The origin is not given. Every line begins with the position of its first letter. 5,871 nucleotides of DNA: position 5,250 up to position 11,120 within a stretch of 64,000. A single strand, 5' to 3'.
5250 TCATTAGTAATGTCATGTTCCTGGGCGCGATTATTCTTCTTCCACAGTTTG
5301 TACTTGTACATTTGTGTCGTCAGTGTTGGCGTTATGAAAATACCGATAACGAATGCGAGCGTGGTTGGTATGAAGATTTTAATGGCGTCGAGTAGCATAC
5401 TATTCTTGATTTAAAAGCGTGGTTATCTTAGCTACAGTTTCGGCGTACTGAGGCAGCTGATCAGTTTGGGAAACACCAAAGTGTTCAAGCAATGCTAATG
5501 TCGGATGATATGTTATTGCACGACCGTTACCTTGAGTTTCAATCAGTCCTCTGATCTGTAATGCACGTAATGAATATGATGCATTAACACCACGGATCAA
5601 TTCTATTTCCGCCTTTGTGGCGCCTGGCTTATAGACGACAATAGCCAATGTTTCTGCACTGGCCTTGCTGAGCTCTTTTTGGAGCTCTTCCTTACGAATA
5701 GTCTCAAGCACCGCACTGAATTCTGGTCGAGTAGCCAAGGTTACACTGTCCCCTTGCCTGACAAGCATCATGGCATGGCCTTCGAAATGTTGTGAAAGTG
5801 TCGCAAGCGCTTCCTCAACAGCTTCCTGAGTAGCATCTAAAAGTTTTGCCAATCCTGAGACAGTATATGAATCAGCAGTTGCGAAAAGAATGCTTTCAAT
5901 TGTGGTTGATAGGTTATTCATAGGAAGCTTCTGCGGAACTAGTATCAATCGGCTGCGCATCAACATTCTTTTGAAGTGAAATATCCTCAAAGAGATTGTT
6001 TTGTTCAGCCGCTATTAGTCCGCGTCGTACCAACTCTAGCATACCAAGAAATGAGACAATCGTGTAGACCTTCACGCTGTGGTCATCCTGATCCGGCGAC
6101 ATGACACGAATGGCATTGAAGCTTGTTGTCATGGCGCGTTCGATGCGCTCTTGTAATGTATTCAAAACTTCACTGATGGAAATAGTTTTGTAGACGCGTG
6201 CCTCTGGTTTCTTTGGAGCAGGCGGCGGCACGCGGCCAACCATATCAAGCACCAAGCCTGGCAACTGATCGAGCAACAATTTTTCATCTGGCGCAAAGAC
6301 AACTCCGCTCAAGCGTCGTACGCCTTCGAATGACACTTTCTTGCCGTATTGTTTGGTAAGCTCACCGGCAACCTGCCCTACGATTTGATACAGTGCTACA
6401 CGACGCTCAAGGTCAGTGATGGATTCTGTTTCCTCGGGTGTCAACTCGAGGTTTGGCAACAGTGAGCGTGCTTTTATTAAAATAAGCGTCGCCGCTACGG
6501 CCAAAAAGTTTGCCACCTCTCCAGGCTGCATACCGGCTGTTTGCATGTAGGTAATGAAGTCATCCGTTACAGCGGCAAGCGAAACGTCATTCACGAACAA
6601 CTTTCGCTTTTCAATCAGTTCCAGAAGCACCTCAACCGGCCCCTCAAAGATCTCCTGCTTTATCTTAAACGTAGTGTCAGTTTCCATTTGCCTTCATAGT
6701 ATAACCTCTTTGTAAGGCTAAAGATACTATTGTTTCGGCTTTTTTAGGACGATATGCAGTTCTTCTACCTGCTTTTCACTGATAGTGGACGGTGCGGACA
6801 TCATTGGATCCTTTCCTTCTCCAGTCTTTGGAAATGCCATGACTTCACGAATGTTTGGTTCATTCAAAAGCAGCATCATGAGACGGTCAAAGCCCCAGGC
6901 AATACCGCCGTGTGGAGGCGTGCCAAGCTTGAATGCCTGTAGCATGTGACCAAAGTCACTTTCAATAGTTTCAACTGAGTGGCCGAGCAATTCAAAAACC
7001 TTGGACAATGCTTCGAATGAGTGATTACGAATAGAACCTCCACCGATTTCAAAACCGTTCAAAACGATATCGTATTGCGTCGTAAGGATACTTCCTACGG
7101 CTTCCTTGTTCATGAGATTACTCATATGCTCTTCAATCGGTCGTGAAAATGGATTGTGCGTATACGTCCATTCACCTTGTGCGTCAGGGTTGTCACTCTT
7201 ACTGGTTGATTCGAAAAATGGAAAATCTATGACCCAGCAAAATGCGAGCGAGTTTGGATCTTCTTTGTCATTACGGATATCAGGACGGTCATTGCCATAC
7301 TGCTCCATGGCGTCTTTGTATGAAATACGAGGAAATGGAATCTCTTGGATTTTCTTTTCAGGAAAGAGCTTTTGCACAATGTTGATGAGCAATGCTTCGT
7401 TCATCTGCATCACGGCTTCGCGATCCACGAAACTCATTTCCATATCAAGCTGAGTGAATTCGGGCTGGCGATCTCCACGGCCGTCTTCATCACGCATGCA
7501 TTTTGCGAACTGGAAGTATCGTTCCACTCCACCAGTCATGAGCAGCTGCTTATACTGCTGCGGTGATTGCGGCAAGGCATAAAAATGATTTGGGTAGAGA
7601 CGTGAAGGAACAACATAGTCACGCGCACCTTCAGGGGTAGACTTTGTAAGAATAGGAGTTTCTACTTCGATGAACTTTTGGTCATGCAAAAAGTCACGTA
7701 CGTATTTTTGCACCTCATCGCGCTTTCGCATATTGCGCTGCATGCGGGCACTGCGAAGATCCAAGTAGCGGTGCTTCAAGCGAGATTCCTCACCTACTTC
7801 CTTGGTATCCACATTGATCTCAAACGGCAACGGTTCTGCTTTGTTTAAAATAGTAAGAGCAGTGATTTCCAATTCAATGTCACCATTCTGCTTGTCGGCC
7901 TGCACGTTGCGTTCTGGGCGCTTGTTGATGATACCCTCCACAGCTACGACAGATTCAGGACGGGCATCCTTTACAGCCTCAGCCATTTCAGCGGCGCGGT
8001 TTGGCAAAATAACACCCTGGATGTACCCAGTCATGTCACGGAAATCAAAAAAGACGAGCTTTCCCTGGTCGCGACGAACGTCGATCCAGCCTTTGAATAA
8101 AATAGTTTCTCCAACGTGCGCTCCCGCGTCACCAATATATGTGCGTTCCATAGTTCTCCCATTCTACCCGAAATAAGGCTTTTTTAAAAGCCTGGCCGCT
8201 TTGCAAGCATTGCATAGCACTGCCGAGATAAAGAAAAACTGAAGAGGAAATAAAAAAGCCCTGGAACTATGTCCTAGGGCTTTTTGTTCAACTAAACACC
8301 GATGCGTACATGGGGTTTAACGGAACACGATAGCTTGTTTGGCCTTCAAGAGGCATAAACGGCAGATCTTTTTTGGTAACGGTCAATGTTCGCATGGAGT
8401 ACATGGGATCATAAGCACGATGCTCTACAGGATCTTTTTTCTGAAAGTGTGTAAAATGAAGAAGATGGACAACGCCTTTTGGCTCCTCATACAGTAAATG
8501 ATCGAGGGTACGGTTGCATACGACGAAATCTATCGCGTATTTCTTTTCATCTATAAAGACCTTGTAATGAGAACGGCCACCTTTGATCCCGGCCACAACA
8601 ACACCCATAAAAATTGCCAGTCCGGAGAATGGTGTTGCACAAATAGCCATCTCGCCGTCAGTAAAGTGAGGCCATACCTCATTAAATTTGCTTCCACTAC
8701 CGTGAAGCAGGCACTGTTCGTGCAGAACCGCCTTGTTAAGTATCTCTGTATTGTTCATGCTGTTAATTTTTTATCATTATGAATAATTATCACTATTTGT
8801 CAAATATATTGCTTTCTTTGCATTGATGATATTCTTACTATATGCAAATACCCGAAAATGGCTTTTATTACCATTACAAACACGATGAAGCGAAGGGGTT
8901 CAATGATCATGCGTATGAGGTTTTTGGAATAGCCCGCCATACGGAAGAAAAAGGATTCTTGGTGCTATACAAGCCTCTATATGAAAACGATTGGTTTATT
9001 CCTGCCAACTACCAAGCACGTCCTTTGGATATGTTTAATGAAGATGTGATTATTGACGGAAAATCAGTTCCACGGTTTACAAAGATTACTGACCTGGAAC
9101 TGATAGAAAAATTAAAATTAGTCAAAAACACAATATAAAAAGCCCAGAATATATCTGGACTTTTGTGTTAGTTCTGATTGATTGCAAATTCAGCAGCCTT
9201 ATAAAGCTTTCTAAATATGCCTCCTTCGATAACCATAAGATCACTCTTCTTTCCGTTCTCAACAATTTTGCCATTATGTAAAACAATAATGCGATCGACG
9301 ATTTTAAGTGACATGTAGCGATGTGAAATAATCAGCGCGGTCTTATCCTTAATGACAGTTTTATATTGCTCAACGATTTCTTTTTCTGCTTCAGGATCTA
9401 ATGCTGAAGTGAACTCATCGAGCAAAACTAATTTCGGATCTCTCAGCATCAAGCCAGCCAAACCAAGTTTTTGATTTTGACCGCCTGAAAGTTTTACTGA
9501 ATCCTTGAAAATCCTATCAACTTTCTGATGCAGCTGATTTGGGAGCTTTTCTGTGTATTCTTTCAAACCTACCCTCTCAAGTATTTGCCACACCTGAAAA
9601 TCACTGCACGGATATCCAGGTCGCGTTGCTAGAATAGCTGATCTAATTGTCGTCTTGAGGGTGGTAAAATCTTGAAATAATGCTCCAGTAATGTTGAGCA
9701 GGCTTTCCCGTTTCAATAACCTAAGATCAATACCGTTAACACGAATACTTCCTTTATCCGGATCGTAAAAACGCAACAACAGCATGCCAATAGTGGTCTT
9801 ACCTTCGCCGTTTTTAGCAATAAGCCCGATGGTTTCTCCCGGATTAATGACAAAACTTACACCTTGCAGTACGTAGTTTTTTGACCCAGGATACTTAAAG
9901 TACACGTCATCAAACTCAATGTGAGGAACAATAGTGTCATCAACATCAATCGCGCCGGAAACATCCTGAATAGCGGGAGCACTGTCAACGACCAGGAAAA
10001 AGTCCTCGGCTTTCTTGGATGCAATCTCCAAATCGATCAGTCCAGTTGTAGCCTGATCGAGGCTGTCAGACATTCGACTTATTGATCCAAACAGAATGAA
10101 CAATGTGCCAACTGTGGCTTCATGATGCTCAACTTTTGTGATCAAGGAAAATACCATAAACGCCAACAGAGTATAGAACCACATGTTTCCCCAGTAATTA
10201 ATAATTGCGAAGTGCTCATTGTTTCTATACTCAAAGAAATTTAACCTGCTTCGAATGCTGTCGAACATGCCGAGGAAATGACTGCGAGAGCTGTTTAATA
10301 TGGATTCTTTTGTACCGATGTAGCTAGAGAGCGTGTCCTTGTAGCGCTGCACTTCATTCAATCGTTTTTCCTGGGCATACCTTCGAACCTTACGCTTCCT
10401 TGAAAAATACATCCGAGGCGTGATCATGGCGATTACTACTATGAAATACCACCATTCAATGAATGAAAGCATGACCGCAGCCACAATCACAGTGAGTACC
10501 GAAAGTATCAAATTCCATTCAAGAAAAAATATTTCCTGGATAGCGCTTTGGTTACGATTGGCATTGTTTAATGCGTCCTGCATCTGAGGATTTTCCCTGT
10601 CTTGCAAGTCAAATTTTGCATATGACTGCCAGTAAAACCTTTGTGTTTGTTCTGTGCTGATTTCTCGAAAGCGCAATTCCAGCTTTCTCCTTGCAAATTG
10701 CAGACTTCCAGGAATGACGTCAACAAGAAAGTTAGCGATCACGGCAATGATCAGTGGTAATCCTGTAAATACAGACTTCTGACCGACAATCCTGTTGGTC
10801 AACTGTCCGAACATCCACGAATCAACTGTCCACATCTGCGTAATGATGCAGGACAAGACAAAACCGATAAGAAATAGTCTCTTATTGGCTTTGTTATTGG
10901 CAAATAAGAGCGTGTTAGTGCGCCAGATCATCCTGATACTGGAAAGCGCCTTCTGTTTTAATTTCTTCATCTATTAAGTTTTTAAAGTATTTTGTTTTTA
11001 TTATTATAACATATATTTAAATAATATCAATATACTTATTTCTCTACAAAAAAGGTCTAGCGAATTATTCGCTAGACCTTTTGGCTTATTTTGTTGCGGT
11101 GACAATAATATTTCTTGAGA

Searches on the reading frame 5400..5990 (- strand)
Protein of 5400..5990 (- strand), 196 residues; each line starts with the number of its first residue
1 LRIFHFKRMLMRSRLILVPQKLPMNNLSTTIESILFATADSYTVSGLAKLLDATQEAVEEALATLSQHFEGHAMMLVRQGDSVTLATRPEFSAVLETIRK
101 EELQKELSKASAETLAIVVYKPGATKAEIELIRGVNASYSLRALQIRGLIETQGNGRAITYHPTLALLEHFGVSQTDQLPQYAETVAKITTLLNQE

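Call 18: search_protein_families(library=pfam, proteins=[window:5400-5990:-], max_evalue=0.00001)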
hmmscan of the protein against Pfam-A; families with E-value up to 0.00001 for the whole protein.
window:5400-5990:- (196 aa): 1 family
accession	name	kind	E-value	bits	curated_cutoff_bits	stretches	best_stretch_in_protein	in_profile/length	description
PF04079.22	SMC_ScpB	-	1.4e-37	129.2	27.4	1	30-181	2-159/160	Segregation and condensation complex subunit ScpB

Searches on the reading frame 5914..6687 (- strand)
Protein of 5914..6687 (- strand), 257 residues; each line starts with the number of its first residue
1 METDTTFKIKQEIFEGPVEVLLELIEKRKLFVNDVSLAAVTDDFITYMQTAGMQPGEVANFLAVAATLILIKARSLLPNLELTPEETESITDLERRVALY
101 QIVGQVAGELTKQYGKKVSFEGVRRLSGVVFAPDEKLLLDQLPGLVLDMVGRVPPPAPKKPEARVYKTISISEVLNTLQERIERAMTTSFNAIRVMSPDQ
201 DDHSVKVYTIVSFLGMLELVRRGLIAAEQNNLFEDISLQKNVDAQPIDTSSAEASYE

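Call 18: search_protein_families(library=pfam, proteins=[window:5914-6687:-], max_evalue=0.00001)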
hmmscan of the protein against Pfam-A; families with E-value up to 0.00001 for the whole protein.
window:5914-6687:- (257 aa): 1 family
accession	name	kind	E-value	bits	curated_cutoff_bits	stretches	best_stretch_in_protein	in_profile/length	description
PF02616.19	SMC_ScpA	-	4.3e-15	56.8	24.6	1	24-99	1-78/232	Segregation and condensation protein ScpA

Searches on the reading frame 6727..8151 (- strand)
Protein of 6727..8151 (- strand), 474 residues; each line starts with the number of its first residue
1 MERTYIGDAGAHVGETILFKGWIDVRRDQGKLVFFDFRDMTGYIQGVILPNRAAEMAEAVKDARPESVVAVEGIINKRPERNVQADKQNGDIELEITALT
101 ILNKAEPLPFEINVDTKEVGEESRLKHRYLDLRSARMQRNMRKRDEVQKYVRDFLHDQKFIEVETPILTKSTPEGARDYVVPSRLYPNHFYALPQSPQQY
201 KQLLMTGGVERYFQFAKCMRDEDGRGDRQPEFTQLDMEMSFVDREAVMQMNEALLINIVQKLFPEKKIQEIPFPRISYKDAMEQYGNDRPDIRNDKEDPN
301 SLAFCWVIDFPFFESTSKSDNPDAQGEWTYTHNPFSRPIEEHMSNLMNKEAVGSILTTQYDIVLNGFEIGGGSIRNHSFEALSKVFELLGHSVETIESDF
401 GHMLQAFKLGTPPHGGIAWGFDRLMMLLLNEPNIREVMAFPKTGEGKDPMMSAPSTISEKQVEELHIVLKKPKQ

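Call 18: search_protein_families(library=pfam, proteins=[window:6727-8151:-], max_evalue=0.00001)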
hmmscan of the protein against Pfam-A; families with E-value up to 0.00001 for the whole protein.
window:6727-8151:- (474 aa): 2 families
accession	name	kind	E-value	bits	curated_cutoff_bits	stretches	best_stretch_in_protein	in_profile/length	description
PF00152.25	tRNA-synt_2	-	3.2e-111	371.7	25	1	121-443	2-307/308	tRNA synthetases class II (D, K and N)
PF01336.31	tRNA_anti-codon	-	2e-13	50.5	27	1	19-101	3-74/75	OB-fold nucleic acid binding domain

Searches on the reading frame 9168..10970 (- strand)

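Call 18: search_protein_families(library=pfam, proteins=[window:9168-10970:-], max_evalue=0.00001)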
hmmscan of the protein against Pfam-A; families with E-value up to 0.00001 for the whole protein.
window:9168-10970:- (600 aa): 1 family
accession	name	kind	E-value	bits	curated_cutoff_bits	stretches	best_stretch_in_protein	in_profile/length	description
PF00005.33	ABC_tran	-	2.8e-23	83.5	25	1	368-521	1-136/137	ABC transporter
